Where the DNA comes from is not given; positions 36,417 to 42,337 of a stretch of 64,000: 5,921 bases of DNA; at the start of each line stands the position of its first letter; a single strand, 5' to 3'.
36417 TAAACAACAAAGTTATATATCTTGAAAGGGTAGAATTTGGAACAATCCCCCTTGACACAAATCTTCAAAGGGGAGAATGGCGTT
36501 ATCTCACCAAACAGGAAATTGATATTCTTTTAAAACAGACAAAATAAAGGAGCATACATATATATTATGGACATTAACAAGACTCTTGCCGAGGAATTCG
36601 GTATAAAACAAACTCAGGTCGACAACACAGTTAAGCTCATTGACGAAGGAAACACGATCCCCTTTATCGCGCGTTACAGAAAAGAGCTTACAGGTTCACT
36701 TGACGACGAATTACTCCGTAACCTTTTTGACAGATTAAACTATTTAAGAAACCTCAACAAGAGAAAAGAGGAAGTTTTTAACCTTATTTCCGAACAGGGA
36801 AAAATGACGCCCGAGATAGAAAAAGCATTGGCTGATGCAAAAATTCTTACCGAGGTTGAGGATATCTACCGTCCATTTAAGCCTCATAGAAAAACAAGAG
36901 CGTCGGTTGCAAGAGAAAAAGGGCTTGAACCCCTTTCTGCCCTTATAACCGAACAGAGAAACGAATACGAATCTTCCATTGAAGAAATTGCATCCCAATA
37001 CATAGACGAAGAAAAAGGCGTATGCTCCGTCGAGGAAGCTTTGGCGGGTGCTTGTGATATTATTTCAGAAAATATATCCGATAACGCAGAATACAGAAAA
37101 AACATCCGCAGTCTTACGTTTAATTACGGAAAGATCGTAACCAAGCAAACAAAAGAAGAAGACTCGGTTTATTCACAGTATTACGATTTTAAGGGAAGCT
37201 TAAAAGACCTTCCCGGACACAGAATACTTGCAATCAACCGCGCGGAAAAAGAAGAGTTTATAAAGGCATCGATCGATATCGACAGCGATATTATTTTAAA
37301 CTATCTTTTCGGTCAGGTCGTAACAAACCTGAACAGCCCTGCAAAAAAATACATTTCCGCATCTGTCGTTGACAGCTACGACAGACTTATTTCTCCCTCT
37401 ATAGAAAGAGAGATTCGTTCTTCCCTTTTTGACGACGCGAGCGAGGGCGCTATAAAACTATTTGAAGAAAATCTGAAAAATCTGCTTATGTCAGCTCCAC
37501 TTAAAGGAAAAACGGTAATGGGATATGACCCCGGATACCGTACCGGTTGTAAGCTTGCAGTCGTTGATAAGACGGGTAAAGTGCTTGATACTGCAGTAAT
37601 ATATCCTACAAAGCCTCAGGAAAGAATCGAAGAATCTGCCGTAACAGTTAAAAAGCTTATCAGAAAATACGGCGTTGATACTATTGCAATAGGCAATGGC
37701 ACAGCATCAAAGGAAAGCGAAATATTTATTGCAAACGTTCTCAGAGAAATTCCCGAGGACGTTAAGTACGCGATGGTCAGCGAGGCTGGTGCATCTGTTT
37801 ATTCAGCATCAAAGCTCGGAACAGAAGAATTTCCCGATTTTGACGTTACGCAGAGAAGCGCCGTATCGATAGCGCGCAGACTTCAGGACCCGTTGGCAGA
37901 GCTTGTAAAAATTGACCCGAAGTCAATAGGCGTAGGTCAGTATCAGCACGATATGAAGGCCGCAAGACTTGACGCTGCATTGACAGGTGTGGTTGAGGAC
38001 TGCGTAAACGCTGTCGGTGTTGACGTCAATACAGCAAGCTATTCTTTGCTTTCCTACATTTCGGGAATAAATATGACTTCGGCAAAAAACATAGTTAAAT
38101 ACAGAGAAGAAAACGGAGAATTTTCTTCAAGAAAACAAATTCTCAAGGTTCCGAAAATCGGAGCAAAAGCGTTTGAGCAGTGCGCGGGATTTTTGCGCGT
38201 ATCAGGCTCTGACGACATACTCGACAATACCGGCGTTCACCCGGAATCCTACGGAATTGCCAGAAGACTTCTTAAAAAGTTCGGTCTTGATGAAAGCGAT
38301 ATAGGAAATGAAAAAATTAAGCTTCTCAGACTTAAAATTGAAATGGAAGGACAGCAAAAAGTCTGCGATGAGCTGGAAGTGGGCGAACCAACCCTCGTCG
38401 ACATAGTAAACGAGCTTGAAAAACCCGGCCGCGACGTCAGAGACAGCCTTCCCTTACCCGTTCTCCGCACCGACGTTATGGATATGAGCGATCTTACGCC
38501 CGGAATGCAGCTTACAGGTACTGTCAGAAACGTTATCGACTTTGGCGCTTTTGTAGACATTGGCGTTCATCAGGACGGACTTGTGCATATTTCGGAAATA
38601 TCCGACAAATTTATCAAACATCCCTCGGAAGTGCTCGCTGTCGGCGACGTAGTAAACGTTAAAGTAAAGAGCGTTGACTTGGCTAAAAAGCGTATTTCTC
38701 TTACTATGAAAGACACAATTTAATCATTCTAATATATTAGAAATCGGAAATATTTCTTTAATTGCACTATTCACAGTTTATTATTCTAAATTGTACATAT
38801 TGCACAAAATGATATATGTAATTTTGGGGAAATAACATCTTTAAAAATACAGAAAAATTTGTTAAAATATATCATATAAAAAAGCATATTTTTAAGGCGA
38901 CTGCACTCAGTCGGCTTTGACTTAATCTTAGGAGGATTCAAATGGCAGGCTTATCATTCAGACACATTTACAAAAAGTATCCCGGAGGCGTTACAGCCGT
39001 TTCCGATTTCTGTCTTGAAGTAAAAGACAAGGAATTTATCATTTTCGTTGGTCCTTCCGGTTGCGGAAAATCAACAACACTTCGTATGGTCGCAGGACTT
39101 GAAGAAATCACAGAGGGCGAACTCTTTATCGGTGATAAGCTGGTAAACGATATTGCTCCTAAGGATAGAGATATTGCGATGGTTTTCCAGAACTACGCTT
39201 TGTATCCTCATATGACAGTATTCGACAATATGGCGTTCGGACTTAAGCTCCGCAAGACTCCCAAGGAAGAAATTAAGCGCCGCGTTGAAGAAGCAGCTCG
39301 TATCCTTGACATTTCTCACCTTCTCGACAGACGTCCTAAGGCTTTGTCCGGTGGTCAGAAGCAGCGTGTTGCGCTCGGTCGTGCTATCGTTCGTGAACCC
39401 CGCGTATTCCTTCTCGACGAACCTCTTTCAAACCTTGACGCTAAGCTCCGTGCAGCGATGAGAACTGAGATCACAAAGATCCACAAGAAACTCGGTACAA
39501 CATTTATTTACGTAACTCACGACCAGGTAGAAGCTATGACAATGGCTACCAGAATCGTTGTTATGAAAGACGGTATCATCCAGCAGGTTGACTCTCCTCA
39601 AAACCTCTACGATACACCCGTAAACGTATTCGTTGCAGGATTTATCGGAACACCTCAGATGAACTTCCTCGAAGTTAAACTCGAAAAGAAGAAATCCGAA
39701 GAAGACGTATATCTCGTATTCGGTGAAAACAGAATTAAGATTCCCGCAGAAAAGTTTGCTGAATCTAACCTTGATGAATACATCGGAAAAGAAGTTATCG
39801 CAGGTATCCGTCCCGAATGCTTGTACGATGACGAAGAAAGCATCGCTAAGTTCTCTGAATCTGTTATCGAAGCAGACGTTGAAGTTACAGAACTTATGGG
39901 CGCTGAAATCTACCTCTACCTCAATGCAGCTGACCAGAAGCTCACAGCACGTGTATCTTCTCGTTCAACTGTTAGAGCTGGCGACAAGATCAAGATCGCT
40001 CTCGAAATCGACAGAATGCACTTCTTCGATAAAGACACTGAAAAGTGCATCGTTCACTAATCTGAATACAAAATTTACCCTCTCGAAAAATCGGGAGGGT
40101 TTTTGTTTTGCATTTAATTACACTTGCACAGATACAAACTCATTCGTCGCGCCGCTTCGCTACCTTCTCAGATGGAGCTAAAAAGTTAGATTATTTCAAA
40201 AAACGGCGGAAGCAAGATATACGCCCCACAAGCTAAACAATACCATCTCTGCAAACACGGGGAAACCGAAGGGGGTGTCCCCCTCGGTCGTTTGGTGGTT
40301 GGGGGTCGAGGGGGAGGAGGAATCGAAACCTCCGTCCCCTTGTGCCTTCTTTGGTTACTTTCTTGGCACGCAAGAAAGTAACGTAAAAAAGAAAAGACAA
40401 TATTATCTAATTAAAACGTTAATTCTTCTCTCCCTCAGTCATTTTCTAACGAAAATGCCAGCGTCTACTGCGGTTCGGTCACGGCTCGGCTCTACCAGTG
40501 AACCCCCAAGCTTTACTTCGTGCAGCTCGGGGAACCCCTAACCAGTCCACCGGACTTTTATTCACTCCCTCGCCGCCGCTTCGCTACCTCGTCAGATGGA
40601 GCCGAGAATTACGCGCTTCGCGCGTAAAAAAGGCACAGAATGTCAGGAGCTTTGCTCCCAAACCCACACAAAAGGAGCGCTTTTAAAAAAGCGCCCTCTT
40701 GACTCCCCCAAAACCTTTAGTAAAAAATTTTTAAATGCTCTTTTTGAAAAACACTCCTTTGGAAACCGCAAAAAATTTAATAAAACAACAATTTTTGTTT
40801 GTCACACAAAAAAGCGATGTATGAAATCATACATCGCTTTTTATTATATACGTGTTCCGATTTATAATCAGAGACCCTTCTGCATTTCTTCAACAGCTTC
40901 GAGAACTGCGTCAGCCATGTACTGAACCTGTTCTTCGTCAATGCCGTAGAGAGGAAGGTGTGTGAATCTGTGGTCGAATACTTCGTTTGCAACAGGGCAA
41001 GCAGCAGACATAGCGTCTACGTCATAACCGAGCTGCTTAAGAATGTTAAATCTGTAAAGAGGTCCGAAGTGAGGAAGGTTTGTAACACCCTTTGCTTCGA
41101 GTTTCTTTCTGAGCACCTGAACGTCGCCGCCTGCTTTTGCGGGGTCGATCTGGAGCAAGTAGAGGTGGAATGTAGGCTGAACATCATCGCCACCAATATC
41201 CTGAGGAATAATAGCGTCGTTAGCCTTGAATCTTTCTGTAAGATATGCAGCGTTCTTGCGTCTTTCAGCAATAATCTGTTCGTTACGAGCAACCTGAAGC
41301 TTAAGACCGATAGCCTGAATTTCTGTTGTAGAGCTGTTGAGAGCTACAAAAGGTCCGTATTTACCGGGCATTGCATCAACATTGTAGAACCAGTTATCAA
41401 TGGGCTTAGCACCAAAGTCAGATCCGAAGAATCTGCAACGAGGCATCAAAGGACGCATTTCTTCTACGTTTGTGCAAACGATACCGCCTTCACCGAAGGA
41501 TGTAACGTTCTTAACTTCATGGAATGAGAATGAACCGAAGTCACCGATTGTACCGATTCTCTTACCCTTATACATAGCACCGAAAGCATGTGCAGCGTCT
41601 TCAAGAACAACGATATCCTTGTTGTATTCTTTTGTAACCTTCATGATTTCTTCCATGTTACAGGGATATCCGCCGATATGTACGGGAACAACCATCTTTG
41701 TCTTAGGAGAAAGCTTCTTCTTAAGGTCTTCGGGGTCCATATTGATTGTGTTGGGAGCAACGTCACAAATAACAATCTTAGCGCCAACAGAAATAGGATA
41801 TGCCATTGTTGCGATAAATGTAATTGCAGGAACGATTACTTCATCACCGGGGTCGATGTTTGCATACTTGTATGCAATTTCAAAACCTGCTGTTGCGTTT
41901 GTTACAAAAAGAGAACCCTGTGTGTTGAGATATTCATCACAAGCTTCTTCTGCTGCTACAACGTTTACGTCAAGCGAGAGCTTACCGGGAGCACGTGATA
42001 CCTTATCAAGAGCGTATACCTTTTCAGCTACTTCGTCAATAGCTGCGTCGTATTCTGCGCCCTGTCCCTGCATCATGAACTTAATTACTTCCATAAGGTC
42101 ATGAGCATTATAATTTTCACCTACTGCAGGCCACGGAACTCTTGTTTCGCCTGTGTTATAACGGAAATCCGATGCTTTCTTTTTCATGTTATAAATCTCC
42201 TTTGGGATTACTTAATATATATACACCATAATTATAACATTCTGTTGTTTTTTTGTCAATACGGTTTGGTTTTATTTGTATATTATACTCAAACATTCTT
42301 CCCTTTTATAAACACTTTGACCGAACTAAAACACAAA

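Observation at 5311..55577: Modular, hairpin-dense intergenic repeat family at seven loci (about 6 percent of the window)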

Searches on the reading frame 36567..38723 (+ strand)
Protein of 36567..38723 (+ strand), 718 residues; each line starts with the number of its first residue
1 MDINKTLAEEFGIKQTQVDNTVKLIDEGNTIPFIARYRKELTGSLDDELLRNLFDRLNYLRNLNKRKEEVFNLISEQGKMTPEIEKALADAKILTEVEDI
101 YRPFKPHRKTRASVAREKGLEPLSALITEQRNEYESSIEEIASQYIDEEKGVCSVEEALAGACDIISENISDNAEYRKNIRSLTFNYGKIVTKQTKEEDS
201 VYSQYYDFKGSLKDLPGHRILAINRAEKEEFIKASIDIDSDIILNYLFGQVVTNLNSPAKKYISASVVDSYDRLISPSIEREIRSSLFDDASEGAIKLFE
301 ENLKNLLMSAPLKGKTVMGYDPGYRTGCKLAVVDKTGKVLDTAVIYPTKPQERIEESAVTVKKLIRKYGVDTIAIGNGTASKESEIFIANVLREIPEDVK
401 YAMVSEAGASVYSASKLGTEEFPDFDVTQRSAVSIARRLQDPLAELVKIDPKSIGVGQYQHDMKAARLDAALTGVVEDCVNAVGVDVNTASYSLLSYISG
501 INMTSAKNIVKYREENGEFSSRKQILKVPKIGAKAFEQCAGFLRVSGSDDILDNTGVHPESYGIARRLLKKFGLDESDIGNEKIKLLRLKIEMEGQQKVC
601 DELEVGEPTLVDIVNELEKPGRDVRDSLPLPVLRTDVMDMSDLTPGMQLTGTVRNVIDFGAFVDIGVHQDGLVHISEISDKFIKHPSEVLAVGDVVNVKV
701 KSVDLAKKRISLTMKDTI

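Call 57: search_protein_families(library=pfam, proteins=[window:36567-38723:+], max_evalue=0.00001)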
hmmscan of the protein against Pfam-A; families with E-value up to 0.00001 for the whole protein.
window:36567-38723:+ (718 aa): 9 families
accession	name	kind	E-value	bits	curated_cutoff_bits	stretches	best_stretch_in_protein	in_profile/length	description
PF16921.10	Tex_YqgF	-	5.2e-56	188.9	27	1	315-440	1-126/126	Tex protein YqgF-like domain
PF09371.15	Tex_N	-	6.8e-31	106.2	32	1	1-74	1-74/75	Tex-like protein N-terminal domain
PF12836.13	HHH_3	-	6.5e-30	103.5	27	1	480-544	1-65/65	Helix-hairpin-helix motif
PF22706.1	Tex_central_region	-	3e-24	86.4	27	1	138-299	6-178/178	Tex central region-like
PF17674.7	HHH_9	-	8.4e-20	71.8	23.1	1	551-625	2-70/70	HHH domain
PF00575.29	S1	-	8.9e-19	68.1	22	1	645-715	4-74/74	S1 RNA binding domain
PF14635.12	HHH_7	-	2.4e-09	37.9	27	1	453-545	5-103/104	Helix-hairpin-helix motif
PF23459.1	S1_RRP5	-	3.7e-09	37.4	27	1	643-712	1-70/72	RRP5 S1 domain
PF14639.11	YqgF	-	5.1e-08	33.3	35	1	331-447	24-147/150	Holliday-junction resolvase-like of SPT6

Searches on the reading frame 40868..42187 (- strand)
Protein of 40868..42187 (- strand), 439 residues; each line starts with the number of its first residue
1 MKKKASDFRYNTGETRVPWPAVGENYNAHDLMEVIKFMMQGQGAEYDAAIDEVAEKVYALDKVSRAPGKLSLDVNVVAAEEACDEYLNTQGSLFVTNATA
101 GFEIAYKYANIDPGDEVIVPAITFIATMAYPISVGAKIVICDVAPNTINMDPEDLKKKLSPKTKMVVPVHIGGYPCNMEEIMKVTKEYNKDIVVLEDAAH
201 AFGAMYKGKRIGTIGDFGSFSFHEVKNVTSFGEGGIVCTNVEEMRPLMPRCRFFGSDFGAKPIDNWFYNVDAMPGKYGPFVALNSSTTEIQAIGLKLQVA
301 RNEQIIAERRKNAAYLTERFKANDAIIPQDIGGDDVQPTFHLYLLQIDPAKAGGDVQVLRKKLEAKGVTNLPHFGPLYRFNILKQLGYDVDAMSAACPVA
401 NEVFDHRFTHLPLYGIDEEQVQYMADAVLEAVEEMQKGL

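Call 13: search_protein_families(library=pfam, proteins=[window:40868-42187:-])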
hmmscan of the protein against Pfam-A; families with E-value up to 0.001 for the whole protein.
window:40868-42187:- (439 aa): 4 families
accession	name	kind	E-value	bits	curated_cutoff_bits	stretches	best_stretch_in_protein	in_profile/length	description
PF01041.23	DegT_DnrJ_EryC1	-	7.2e-71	239.7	19.8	1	74-428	24-359/360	DegT/DnrJ/EryC1/StrS aminotransferase family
PF00266.25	Aminotran_5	-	3.3e-06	26.8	21.5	1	88-245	57-222/371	Aminotransferase class-V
PF01212.27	Beta_elim_lyase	-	2e-05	24.5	27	1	73-322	31-232/288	Beta-eliminating lyase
PF00155.27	Aminotran_1_2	-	0.00067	19.4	19.7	0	78-204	46-192/361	Aminotransferase class I and II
